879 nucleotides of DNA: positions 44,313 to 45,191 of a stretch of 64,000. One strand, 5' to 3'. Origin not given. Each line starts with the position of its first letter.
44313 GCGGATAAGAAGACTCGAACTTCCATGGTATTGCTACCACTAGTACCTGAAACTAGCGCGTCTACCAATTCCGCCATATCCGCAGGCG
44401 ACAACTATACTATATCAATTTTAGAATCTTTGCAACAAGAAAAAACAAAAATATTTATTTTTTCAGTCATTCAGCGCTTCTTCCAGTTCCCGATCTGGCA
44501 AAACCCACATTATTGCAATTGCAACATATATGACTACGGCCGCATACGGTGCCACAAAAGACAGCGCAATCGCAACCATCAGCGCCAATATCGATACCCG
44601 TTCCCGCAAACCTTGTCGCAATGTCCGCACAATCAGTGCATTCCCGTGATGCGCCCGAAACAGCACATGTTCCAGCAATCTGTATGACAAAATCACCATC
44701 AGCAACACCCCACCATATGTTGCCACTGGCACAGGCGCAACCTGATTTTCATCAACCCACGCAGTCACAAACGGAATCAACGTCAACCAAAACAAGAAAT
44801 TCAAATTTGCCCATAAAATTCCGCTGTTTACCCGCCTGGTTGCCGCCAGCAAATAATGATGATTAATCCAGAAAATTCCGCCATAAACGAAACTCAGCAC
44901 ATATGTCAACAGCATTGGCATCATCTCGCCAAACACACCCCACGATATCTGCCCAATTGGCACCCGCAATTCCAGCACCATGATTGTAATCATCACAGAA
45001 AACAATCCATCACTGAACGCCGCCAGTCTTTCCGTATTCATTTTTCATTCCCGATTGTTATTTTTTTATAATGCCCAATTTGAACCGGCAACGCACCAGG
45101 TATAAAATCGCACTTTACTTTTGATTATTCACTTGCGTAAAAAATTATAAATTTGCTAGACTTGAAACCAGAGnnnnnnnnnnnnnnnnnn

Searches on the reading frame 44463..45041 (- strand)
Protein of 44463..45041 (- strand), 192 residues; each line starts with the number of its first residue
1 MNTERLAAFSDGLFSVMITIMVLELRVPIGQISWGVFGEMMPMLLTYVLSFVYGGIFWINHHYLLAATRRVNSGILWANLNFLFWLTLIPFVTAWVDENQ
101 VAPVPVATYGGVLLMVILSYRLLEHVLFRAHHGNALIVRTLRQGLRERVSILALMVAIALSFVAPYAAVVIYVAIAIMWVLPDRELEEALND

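Call 4: search_protein_families(library=pfam, proteins=[window:44463-45041:-], max_evalue=1)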
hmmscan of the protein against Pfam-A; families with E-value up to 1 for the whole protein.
window:44463-45041:- (192 aa): 1 family
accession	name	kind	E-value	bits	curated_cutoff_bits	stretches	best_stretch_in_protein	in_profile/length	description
PF06736.16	TMEM175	-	5.1e-25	88.2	25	1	5-90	1-88/88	Endosomal/lysosomal potassium channel TMEM175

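Call 5: search_protein_families(library=ncbifam, proteins=[window:44463-45041:-], max_evalue=1)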
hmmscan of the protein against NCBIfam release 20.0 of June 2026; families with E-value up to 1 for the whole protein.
window:44463-45041:- (192 aa): 0 families
